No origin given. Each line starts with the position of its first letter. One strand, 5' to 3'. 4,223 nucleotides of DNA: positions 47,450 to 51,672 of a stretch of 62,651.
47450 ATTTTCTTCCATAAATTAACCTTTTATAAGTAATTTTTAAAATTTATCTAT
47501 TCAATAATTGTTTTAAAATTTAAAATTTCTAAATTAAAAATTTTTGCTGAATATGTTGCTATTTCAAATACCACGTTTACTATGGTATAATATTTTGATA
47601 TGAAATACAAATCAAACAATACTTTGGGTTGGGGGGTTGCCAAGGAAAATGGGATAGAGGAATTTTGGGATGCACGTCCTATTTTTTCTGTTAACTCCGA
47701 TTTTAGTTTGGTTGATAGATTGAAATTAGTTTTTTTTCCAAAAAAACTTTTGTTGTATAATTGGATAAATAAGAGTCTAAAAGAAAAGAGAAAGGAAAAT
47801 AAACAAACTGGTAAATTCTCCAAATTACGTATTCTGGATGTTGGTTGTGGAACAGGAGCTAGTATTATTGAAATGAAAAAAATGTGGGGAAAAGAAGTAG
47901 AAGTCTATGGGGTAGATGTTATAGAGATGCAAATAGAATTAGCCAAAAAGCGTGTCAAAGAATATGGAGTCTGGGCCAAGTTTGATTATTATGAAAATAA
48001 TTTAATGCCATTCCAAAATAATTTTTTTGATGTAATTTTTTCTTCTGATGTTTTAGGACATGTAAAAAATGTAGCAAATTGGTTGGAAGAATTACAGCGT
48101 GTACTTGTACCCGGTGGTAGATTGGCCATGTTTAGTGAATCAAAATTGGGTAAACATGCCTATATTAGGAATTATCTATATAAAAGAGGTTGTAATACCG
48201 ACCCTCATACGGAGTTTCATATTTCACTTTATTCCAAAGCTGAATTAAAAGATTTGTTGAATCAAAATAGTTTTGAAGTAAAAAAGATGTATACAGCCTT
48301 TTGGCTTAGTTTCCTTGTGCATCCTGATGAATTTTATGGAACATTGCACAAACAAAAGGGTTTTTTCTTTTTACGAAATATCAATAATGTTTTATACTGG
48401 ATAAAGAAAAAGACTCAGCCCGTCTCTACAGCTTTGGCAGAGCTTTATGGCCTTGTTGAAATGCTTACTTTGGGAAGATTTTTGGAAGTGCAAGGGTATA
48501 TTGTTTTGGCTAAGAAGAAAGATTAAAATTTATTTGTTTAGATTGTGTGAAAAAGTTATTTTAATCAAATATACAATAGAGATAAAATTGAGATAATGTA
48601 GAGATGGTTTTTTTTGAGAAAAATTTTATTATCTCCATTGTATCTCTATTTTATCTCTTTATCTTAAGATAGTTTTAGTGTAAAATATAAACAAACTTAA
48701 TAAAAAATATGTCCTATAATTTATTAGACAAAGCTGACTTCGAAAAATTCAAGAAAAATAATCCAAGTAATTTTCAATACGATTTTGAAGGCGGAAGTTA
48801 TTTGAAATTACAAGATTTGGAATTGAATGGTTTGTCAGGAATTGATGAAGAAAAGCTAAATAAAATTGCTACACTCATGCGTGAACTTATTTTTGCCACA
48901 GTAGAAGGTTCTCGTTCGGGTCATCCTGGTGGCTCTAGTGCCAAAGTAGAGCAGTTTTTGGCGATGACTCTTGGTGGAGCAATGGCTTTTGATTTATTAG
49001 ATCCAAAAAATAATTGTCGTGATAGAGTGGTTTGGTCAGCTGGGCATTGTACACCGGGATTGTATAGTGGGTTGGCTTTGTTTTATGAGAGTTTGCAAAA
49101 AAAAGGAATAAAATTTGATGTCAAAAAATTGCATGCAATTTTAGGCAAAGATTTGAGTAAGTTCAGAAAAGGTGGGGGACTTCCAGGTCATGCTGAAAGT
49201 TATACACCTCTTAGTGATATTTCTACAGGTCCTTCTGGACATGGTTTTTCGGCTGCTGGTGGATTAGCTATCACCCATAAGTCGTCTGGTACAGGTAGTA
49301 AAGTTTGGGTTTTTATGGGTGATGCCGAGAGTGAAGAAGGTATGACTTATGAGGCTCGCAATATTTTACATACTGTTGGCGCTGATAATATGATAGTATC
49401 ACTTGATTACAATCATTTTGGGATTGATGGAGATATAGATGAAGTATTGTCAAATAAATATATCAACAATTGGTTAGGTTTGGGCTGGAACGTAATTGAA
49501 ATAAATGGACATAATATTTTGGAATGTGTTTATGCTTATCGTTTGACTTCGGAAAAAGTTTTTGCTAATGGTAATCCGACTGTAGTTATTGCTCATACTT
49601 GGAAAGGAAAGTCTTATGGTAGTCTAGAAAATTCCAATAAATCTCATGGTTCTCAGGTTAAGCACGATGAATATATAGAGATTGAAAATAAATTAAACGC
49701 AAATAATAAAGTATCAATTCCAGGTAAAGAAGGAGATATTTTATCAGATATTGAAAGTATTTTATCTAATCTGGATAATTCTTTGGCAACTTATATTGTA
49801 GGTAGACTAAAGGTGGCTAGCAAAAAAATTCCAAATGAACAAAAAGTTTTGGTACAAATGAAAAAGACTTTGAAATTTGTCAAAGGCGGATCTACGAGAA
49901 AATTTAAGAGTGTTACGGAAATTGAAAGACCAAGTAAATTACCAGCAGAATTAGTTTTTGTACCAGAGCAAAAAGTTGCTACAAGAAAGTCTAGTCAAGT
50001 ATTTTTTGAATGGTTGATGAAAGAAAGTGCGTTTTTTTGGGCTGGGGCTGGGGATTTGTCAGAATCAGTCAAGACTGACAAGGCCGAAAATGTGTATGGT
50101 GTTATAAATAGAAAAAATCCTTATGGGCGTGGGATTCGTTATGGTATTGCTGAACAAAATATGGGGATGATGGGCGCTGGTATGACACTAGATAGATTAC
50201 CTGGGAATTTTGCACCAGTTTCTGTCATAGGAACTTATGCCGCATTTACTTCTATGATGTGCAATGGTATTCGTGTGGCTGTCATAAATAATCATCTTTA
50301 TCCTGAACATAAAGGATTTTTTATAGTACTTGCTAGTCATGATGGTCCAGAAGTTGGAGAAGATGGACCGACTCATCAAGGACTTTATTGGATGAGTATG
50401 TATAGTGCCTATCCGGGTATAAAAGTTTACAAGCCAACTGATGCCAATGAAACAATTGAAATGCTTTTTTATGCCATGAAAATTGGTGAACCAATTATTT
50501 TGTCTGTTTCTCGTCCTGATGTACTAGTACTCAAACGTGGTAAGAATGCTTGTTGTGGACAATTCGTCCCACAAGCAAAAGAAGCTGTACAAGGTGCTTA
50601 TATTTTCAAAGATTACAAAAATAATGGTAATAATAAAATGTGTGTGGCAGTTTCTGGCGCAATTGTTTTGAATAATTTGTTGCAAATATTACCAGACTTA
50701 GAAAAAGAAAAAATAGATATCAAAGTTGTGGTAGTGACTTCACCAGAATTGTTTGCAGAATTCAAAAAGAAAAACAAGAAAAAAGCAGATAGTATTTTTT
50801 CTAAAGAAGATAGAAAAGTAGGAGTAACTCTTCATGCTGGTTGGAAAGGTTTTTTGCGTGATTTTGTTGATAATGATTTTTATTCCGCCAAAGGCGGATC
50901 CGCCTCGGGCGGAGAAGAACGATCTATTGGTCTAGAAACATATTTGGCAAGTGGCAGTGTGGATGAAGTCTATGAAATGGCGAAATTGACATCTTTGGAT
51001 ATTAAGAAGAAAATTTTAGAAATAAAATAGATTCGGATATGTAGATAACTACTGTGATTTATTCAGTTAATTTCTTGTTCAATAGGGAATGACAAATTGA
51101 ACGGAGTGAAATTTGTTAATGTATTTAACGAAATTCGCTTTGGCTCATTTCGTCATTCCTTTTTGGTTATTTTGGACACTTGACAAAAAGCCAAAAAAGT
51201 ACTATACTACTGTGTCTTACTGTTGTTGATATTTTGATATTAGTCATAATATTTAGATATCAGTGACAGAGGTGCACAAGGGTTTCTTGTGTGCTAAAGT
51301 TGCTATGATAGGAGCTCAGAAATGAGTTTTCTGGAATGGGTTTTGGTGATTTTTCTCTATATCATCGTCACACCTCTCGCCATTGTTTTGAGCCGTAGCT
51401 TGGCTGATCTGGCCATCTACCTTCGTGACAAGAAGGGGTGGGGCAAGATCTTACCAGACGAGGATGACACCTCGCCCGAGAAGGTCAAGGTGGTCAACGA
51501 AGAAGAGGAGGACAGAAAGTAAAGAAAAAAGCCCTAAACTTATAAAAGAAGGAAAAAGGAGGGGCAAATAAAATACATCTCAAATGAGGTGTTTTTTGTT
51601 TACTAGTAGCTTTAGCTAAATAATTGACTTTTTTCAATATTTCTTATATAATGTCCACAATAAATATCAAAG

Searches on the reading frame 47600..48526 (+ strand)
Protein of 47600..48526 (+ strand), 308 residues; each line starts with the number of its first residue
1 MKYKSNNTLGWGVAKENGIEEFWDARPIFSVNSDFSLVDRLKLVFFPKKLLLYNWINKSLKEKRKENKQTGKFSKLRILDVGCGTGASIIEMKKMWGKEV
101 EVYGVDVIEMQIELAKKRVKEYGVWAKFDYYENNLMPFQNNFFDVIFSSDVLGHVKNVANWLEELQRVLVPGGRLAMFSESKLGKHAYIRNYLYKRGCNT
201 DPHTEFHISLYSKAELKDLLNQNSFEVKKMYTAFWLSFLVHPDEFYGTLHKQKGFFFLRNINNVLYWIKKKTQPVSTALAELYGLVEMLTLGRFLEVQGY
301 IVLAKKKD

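Call 91: search_protein_families(library=pfam, proteins=[window:47600-48526:+], max_evalue=0.001)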
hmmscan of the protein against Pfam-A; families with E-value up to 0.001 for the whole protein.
window:47600-48526:+ (308 aa): 15 families
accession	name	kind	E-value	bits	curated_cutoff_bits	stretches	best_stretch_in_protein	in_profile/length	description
PF08241.18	Methyltransf_11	-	5.8e-20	72.2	21.2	1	79-176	1-94/95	Methyltransferase domain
PF13847.12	Methyltransf_31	-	5.8e-20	71.9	27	1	74-181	3-113/145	Methyltransferase domain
PF13649.12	Methyltransf_25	-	4.4e-19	69.4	27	1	78-173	1-97/97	Methyltransferase domain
PF13489.12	Methyltransf_23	-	1.9e-18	67.2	27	1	72-227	20-161/164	Methyltransferase domain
PF08242.18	Methyltransf_12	-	3.7e-15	56.9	30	1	79-175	1-98/98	Methyltransferase domain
PF01209.24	Ubie_methyltran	-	9.9e-15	55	20.1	1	63-190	36-164/233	ubiE/COQ5 methyltransferase family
PF02353.26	CMAS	-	4.5e-08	33.2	27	1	77-182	65-169/273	Mycolic acid cyclopropane synthetase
PF05175.20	MTS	-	5.6e-07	29.8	23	1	76-193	33-154/170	Methyltransferase small domain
PF07021.18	MetW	-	5.1e-05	23.4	21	1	77-197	16-125/193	Methionine biosynthesis protein MetW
PF10294.15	Methyltransf_16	-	5.7e-05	23.4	21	1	55-174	31-152/174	Lysine methyltransferase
PF08003.17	Methyltransf_9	-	7.3e-05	22.3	23.8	1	74-177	115-217/315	Protein of unknown function (DUF1698)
PF03291.22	mRNA_G-N7_MeTrfase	-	9e-05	22.2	26.6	1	52-122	40-107/315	mRNA (guanine-N(7))-methyltransferase domain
PF09445.16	Methyltransf_15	-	9.9e-05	22.4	22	1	77-153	3-82/165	RNA cap guanine-N2 methyltransferase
PF06325.19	PrmA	-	0.00015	21.8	22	1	77-177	164-258/296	Ribosomal protein L11 methyltransferase (PrmA)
PF01135.25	PCMT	-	0.00017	21.8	20.3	1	76-123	75-122/210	Protein-L-isoaspartate(D-aspartate) O-methyltransferase (PCMT)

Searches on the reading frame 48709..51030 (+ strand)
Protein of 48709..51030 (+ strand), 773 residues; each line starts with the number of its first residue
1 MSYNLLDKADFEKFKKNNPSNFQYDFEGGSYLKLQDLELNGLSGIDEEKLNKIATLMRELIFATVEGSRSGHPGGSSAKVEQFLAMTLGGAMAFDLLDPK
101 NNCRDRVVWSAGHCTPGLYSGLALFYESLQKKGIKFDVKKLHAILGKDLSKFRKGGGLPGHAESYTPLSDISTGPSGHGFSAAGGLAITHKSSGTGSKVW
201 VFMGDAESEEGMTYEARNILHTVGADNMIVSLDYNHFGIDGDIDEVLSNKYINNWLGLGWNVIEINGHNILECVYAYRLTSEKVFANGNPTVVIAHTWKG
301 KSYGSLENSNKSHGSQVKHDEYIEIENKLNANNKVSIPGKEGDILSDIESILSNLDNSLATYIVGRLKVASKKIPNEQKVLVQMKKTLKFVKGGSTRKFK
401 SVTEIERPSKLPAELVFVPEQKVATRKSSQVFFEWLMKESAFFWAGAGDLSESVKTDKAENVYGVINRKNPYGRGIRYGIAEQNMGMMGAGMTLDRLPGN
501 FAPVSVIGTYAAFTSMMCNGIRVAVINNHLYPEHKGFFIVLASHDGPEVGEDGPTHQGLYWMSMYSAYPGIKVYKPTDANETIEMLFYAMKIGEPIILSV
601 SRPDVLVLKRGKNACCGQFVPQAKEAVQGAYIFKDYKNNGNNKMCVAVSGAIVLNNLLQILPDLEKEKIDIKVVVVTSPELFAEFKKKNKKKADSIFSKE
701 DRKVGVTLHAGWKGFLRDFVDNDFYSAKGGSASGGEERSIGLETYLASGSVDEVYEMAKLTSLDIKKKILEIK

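Call 91: search_protein_families(library=pfam, proteins=[window:48709-51030:+], max_evalue=0.001)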
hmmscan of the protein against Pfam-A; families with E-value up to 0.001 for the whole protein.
window:48709-51030:+ (773 aa): 5 families
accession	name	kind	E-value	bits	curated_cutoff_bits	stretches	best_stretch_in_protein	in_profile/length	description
PF00456.26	Transketolase_N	-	3.5e-28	99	22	1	52-338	4-286/334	Transketolase, thiamine diphosphate binding domain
PF02779.29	Transket_pyr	-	5.7e-21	75.4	27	1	422-604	2-171/174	Transketolase, pyrimidine binding domain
PF13292.11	DXP_synthase_N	-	1.9e-09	37.6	21.2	1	147-243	83-179/274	1-deoxy-D-xylulose-5-phosphate synthase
PF00676.26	E1_dh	-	4.8e-07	29.5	22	1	174-296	101-223/300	Dehydrogenase E1 component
PF22613.1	Transketolase_C_1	-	5.6e-05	23.8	27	1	629-760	1-112/113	Transketolase-like TK C-terminal domain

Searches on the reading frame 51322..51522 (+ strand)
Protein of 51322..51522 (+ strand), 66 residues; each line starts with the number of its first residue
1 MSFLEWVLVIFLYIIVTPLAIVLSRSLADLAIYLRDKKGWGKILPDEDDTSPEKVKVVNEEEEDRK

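Call 13: search_protein_families(library=phrogs, proteins=[window:51322-51522:+], max_evalue=0.1)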
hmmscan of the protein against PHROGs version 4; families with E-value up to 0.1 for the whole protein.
window:51322-51522:+ (66 aa): 0 families

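Call 14: search_protein_families(library=pfam, proteins=[window:51322-51522:+], max_evalue=0.01)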
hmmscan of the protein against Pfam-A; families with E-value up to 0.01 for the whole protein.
window:51322-51522:+ (66 aa): 0 families

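Call 26: find_encoding_contigs(protein=window:51322-51522:+, flank=10000, max_places=6)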
Protein window:51322-51522:+ (66 aa): 1 contig read that carries it; 1 place shown.
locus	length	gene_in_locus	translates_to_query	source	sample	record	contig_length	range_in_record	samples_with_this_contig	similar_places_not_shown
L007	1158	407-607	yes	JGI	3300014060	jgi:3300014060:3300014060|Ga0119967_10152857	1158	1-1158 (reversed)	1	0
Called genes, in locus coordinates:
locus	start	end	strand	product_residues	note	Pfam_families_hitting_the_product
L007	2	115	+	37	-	?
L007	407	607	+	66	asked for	-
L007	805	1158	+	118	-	?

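Call 75: search_protein_families(library=ncbifam, proteins=[window:51322-51522:+], max_evalue=0.1)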
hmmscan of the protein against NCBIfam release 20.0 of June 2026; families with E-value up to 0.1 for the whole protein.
window:51322-51522:+ (66 aa): 0 families

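Call 76: search_protein_families(library=padloc, proteins=[window:51322-51522:+], max_evalue=0.1)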
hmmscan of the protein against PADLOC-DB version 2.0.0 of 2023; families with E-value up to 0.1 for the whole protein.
window:51322-51522:+ (66 aa): 0 families
